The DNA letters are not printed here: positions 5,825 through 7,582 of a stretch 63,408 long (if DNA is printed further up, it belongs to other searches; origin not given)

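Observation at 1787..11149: Eight-gene operon made almost entirely of degradative enzymes interleaved with envelope proteins, with no visible delivery machinery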

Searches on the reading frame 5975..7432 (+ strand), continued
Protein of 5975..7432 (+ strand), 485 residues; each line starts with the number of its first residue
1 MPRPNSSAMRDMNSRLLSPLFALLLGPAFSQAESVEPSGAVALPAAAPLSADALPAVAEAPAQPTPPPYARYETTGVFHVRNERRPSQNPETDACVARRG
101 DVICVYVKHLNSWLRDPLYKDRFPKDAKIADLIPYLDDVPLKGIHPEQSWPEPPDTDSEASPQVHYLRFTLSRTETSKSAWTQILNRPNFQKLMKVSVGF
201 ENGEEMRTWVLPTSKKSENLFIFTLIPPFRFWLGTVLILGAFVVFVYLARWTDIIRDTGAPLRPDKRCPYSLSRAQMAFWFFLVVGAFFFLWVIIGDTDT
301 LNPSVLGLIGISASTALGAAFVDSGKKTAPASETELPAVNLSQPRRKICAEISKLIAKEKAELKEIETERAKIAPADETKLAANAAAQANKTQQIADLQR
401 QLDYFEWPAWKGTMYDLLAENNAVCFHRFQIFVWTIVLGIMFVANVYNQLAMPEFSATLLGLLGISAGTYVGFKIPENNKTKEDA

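Call 47: search_protein_families(library=pfam, proteins=[L087:8163-8615:+, L087:8691-9359:+, L087:9373-9921:+, L087:11531-13786:+, L009:7646-9670:+], max_evalue=0.05)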
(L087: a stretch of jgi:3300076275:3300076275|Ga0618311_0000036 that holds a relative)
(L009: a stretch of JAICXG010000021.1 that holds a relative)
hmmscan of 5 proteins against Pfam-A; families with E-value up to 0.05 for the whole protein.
L087:8163-8615:+ (150 aa): 1 family
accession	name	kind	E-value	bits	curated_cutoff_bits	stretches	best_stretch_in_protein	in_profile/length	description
PF02557.22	VanY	-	0.00046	20.4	25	1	17-86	4-79/132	D-alanyl-D-alanine carboxypeptidase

L087:8691-9359:+ (222 aa): 0 families

L087:9373-9921:+ (182 aa): 0 families

L087:11531-13786:+ (751 aa): 2 families
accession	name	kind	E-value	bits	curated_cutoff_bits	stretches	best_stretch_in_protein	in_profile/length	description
PF01734.28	Patatin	-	3.5e-07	31.1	27.7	1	330-560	4-186/191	Patatin-like phospholipase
PF13192.12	Thioredoxin_3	-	0.03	14.8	24.8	0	434-483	16-64/76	Thioredoxin domain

L009:7646-9670:+ (674 aa): 11 families
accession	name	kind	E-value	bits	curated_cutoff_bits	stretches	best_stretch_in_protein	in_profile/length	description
PF01653.23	DNA_ligase_aden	-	1.1e-91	307.3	27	1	81-327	3-253/253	NAD-dependent DNA ligase adenylation domain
PF03120.22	DNA_ligase_OB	-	2.4e-33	114.3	32.9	1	330-407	1-78/79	NAD-dependent DNA ligase OB-fold domain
PF12826.13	HHH_2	-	4.8e-21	75.1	27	1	518-581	1-64/64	Helix-hairpin-helix motif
PF14520.12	HHH_5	-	3.9e-13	50.1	27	2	523-568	5-51/57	Helix-hairpin-helix domain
PF00533.33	BRCT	-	5.9e-12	46.1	21.3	1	608-674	10-78/78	BRCA1 C Terminus (BRCT) domain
PF03119.21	DNA_ligase_ZBD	-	2.3e-10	40.6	25.8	1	416-442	1-27/27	NAD-dependent DNA ligase C4 zinc finger domain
PF22745.1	Nlig-Ia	-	8.9e-07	29.9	27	1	16-65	2-51/92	DNA ligase-like, N-terminal NAD+-binding domain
PF12738.14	PTCB-BRCT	-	4e-06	27.2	22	1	612-666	6-60/63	twin BRCT domain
PF00633.29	HHH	-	7e-05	22.9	24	1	543-571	2-30/30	Helix-hairpin-helix motif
PF09414.15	RNA_ligase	-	0.012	16.2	27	1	120-196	2-83/171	RNA ligase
PF16589.12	BRCT_2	-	0.028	15.2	27.3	0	611-666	10-66/86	BRCT domain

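Call 59: predict_structure(alignment_id=A1)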
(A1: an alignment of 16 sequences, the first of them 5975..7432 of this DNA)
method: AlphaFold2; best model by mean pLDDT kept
length: 485 residues; sequences in the alignment: 16
mean_pLDDT: 71.8   pTM: 0.58
mean pLDDT of the five models: 71.8, 69.2, 68.4, 67.9, 67.1
residues with pLDDT >= 90: 85; 70-90: 224; 50-70: 85; < 50: 91
segments of 3 or more residues with pLDDT < 50: 1-67, 324-328, 330-333, 472-485
pLDDT, mean of each block of 10 residues (from residue 1): 33 40 40 29 30 33 46 88 86 89 94 88 90 95 93 80 92 86 73 93 93 91 84 84 86 75 73 79 82 68 66 67 49 56 79 88 87 83 86 82 79 70 66 72 60 58 61 44 38
secondary structure, 60 per line:
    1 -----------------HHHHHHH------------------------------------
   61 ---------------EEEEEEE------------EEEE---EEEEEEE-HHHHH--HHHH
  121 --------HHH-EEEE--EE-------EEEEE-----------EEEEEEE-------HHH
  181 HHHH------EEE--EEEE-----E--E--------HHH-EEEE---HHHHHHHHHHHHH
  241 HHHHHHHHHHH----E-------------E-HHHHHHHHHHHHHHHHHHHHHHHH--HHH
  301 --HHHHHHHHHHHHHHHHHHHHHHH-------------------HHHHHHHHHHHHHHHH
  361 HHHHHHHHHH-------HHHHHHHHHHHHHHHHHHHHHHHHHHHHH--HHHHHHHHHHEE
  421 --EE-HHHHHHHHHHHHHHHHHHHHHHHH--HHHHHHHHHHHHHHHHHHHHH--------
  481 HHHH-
elements in order: H18-24 E76-82 E95-98 E102-108 H110-114 H117-120 E133-136 E148-152 E164-170 H178-184 E191-193 E196-199 E221-224 H228-251 H272-295 H303-325 H345-370 H378-406 H409-418 H426-449 H452-472 H481-484

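Call 63: fold_search(model_id=the predicted structure, library=pdb)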
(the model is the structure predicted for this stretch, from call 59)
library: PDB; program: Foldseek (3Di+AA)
matches with E <= 10: 210; with E <= 0.001: 0
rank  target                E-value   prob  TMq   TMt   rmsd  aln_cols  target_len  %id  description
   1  8dkw_P                3.4e-02  0.25  0.16  0.20  24.7       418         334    9  Cryo-EM structure of cystinosin N288K mutant in a cytosol-open state at pH5.0 (released 2022-09-21)
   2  8dke_P                4.5e-02  0.23  0.16  0.21  23.7       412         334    9  Cryo-EM structure of cystinosin in a cytosol-open state (released 2022-09-21)
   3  8dyp_A                5.9e-02  0.20  0.14  0.19  25.4       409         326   11  Crystal structure of human cystine transporter cystinosin (released 2022-11-16)
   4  4x6c_H                2.1e-01  0.20  0.12  0.20  11.7       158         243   13  CD1a ternary complex with lysophosphatidylcholine and BK6 TCR (released 2015-01-28)
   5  6efb                  2.4e-01  0.35  0.14  0.27   8.1       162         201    9  GspB Siglec domain (released 2020-02-19)
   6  5tue_A                2.8e-01  0.02  0.06  0.08  27.9       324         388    9  Crystal structure of tetracycline destructase Tet(50) (released 2017-05-10)
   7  9d95_J                3.6e-01  0.15  0.12  0.20  11.1       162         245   13  TRAV35/TRBV20 TCR - HLA-B38 complex (released 2025-09-03)
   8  6ulr_E                5.3e-01  0.08  0.10  0.16  10.7       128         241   11  Molecular basis for tumor infiltrating TCR recognition of hotspot KRAS-G12D mutation (released 2020-05-27)
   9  9rku_A1               5.3e-01  0.06  0.11  0.13  24.3       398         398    9  Agrobacterium phage 7-7-1 baseplate (released 2025-12-10)
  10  5mvn_A                5.3e-01  0.06  0.11  0.16  21.4       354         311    9  X-ray structure of the M205W mutant of GLIC in complex with propofol (released 2018-02-14)
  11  4mji_E                6.9e-01  0.07  0.09  0.16  10.7       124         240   11  T cell response to a HIV reverse transcriptase epitope presented by the protective allele HLA-B*51:01 (released 2014-05-28)
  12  3ow7_A                8.6e-01  0.21  0.09  0.14   6.9        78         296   14  Crystal structure of the membrane fusion protein CusB from Escherichia coli. (released 2010-11-17)
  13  7ljd_R                8.6e-01  0.06  0.11  0.17  25.9       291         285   15  Allosteric modulator LY3154207 binding to dopamine-bound dopamine receptor 1 in complex with miniGs protein (released 2021-03-03)
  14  5e6i_Q                9.1e-01  0.08  0.09  0.17  11.4       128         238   12  Crystal structure of TCR PF8 in complex with flu MP(58-66) epitope presented by HLA-A2 (released 2016-10-19)
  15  8flt_R                1.0e+00  0.11  0.13  0.21  26.1       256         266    9  Human PTH1R in complex with M-PTH(1-14) and Gs (released 2023-04-26)
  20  8x5y                  1.3e+00  0.08  0.12  0.19  23.5       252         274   10  CryoEM structure of the histamine H1 receptor-BRIL/Anti BRIL Fab complex with astemizole (released 2024-01-17)
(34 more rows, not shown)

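Call 79: search_dna_similar(query=window:6008-7432:+, collection=phages, mode=protein, max_evalue=0.001, max_rows=10)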
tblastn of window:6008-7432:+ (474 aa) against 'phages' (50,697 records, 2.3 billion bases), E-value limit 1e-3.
No match.

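Call 80: search_dna_similar(query=window:6008-7432:+, collection=plasmids, mode=protein, max_evalue=0.001, max_rows=10)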
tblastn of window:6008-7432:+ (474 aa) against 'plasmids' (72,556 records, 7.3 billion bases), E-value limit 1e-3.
Records with a match: 2; places in all: 2; records where one place covers at least 80% of the query: 0.
Best place of each record, by identity: <60% 2.
By first word of the organism name: Ralstonia 1; Rhizobium 1.
By predicted mobility (MOB-suite, as given by PLSDB): mobilizable 1; conjugative 1.
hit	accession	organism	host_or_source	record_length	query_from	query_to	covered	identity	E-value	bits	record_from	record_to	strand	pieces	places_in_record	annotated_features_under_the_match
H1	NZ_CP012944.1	Ralstonia solanacearum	Cucumis sativus,cell culture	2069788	397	466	15%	39.4%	3e-6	58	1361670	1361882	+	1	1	none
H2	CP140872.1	Rhizobium ruizarguesonis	Trifolium pratense,whole organism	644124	400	469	15%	38.6%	5e-6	57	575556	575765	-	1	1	hypothetical protein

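Call 81: get_annotated_region(hit=H2, flank=6000)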
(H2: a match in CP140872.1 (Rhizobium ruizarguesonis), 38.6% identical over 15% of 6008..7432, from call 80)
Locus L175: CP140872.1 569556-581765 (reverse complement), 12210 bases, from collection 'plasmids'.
description: Rhizobium ruizarguesonis strain TP15 plasmid pRlX4, complete sequence
organism: Rhizobium ruizarguesonis (NCBI taxid 2081791)
taxonomy: Bacteria; Pseudomonadota; Alphaproteobacteria; Hyphomicrobiales; Rhizobiaceae; Rhizobium; Rhizobium ruizarguesonis
host: -; source: Trifolium pratense,whole organism; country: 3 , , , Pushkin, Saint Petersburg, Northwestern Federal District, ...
typing (MOB-suite, as given by PLSDB): conjugative; replicon rep_cluster_841; relaxase MOBQ; mating-pair formation MPF_T
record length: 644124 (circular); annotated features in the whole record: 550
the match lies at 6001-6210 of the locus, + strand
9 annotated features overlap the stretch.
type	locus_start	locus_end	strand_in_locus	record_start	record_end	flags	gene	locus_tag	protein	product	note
CDS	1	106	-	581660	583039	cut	-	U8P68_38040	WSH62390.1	hypothetical protein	-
CDS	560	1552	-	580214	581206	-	-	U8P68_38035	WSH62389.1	LysM peptidoglycan-binding domain-containing M23 family metallopeptidase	-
CDS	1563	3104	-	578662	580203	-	-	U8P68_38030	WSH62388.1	hypothetical protein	-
CDS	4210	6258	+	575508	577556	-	-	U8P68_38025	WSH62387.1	hypothetical protein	-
CDS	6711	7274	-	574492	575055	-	-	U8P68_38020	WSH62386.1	hypothetical protein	-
CDS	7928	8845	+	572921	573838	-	-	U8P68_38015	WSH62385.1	DUF3616 domain-containing protein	-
CDS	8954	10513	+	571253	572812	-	-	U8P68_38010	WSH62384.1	DUF2272 domain-containing protein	-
CDS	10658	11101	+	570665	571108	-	-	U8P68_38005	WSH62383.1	hypothetical protein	-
CDS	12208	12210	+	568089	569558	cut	-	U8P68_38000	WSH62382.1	M15 family metallopeptidase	-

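Call 82: get_annotated_region(hit=H1, flank=6000)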
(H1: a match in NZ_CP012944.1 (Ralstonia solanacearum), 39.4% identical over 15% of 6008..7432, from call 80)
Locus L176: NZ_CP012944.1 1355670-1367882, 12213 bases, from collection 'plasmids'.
description: Ralstonia solanacearum strain IBSBF1503 plasmid unnamed, complete sequence
organism: Ralstonia solanacearum (NCBI taxid 305)
taxonomy: Bacteria; Pseudomonadota; Betaproteobacteria; Burkholderiales; Burkholderiaceae; Ralstonia; Ralstonia solanacearum
host: -; source: Cucumis sativus,cell culture; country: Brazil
typing (MOB-suite, as given by PLSDB): mobilizable; relaxase MOBP
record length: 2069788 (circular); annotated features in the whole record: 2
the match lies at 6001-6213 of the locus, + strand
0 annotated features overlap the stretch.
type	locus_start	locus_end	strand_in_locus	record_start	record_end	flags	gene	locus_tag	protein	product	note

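Call 84: search_protein_families(library=pfam, proteins=[L175:560-1552:-, L175:1563-3104:-, L175:4210-6258:+, L175:6711-7274:-, L175:7928-8845:+, L175:8954-10513:+, L175:10658-11101:+], max_evalue=0.01)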
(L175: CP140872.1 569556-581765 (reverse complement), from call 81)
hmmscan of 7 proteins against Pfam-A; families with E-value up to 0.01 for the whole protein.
L175:560-1552:- (330 aa): 2 families
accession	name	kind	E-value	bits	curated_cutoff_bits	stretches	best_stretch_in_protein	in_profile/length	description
PF01551.29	Peptidase_M23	-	1.2e-08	35.5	28.7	1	232-315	3-93/96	Peptidase family M23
PF01476.26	LysM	-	0.00022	21.6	20.9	1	175-213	6-43/43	LysM domain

L175:1563-3104:- (513 aa): 0 families

L175:4210-6258:+ (682 aa): 0 families

L175:6711-7274:- (187 aa): 0 families

L175:7928-8845:+ (305 aa): 2 families
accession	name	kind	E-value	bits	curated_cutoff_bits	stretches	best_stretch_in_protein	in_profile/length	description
PF12275.14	DUF3616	-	9.1e-08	32.3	20.6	1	147-250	159-268/327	Protein of unknown function (DUF3616)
PF22000.2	DUF6929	-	0.00021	21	27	1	35-169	5-139/286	Family of unknown function (DUF6929)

L175:8954-10513:+ (519 aa): 2 families
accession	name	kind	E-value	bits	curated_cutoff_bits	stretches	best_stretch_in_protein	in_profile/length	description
PF10030.15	DUF2272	-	4.5e-17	62.9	27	1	290-400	42-154/191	Uncharacterized protein conserved in bacteria (DUF2272)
PF08239.17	SH3_3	-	3.6e-06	27.5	27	1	458-514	2-53/54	Bacterial SH3 domain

L175:10658-11101:+ (147 aa): 0 families

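Call 88: search_protein_families(library=pfam, proteins=[L176:34-1788:+, L176:1800-3209:+, L176:3206-4738:+, L176:5575-6225:+, L176:6257-7282:+, L176:7913-9142:-, L176:8740-10593:+, L176:8767-10749:-, L176:10539-12182:-, L176:6188-7240:-], max_evalue=0.01)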
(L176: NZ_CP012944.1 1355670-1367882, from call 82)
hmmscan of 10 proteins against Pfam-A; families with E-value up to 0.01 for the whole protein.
L176:34-1788:+ (584 aa): 7 families
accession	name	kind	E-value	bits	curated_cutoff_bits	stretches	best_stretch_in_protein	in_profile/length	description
PF00664.28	ABC_membrane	-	4.2e-53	181.2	28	1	35-296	4-268/274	ABC transporter transmembrane region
PF00005.33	ABC_tran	-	2.2e-35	122.7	25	1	363-512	1-137/137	ABC transporter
PF02463.25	SMC_N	-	1.3e-05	25.1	40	1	483-553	136-210/220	RecF/RecN/SMC N terminal domain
PF09818.15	ABC_ATPase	-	7.1e-05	22.4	23.2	0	463-547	138-220/283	P-loop domain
PF13191.12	AAA_16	-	0.0011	19.9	32.6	1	370-512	19-143/167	AAA ATPase domain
PF13555.12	AAA_29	-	0.0016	18.6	27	1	366-401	15-50/61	P-loop containing region of AAA domain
PF13238.12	AAA_18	-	0.0084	17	29.4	0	376-396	1-21/128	AAA domain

L176:1800-3209:+ (469 aa): 4 families
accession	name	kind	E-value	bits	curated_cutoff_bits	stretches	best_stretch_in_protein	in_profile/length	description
PF13437.12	HlyD_3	-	2.6e-16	60.7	22.2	1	319-423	1-97/106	HlyD family secretion protein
PF16576.10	HlyD_D23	-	5.2e-12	45.9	30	2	266-384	61-174/214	Barrel-sandwich domain of CusB or HlyD membrane-fusion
PF13533.13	Biotin_lipoyl_2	-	7.9e-07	29.2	29.8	1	94-123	3-32/32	Biotin-lipoyl like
PF00364.28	Biotin_lipoyl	-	0.00015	22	22.1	1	94-124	4-38/73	Biotin-requiring enzyme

L176:3206-4738:+ (510 aa): 1 family
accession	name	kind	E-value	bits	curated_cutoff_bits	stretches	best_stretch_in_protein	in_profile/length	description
PF02321.23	OEP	-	4e-50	170.7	22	2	307-492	2-182/187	Outer membrane efflux protein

L176:5575-6225:+ (216 aa): 0 families

L176:6257-7282:+ (341 aa): 13 families
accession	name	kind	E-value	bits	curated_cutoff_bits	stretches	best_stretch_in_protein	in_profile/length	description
PF00665.32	rve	-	1.6e-13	51.2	32.6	1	121-227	4-101/102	Integrase core domain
PF02796.21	HTH_7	-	9e-07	29.4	23.8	1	2-43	3-44/45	Helix-turn-helix domain of resolvase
PF09339.16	HTH_IclR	-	2.4e-05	24.4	22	1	16-42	12-40/52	IclR helix-turn-helix domain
PF13551.12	HTH_29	-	0.00016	22.2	28.1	1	16-48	7-40/64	Winged helix-turn helix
PF13384.12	HTH_23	-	0.00029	21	24.6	1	15-43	12-40/50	Homeodomain-like domain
PF13412.12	HTH_24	-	0.00043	20.2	21.9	1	22-42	19-39/48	Winged helix-turn-helix DNA-binding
PF13683.12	rve_3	-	0.00083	19.5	26.5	1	217-259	2-45/67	Integrase core domain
PF13936.12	HTH_38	-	0.00085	19.5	27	1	5-42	5-42/44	Helix-turn-helix domain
PF13542.12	HTH_Tnp_ISL3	-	0.0015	18.4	27.4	1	16-43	23-49/51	Helix-turn-helix domain of transposase family ISL3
PF08281.18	Sigma70_r4_2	-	0.0029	17.7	25.7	1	23-42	29-48/54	Sigma-70, region 4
PF13404.12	HTH_AsnC-type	-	0.0064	16.7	27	0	22-39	19-36/42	AsnC-type helix-turn-helix domain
PF13560.12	HTH_31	-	0.0078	16.9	27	0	18-47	12-37/64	Helix-turn-helix domain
PF06322.17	Phage_NinH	-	0.0092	16.3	29.8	0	25-46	21-42/60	Phage NinH protein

L176:7913-9142:- (409 aa): 4 families
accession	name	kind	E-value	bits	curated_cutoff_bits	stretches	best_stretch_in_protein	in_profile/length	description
PF13145.12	Rotamase_2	-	4.3e-13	50.6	27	1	248-379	1-121/121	PPIC-type PPIASE domain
PF13616.12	Rotamase_3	-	5.9e-06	27.3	22.5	1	280-318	38-77/116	PPIC-type PPIASE domain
PF00639.27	Rotamase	-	2e-05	25.9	21.7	1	282-364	22-96/97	PPIC-type PPIASE domain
PF13624.11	SurA_N_3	-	0.0011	19.3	27.2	1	162-247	39-121/162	SurA-like N-terminal domain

L176:8740-10593:+ (617 aa): 0 families

L176:8767-10749:- (660 aa): 4 families
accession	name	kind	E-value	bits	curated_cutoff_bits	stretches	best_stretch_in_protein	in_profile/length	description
PF03865.19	ShlB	-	2.1e-72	244.7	22.7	1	311-620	1-311/311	Haemolysin secretion/activation protein ShlB/FhaC/HecB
PF08479.16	POTRA_2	-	2.1e-22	79.2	24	1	158-233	1-76/76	POTRA domain, ShlB-type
PF17287.7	POTRA_3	-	6.1e-13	48.5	27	1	265-306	14-56/56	POTRA domain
PF01103.29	Omp85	-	0.00014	21.9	24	1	504-566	153-217/325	Omp85 superfamily domain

L176:10539-12182:- (547 aa): 0 families

L176:6188-7240:- (350 aa): 0 families
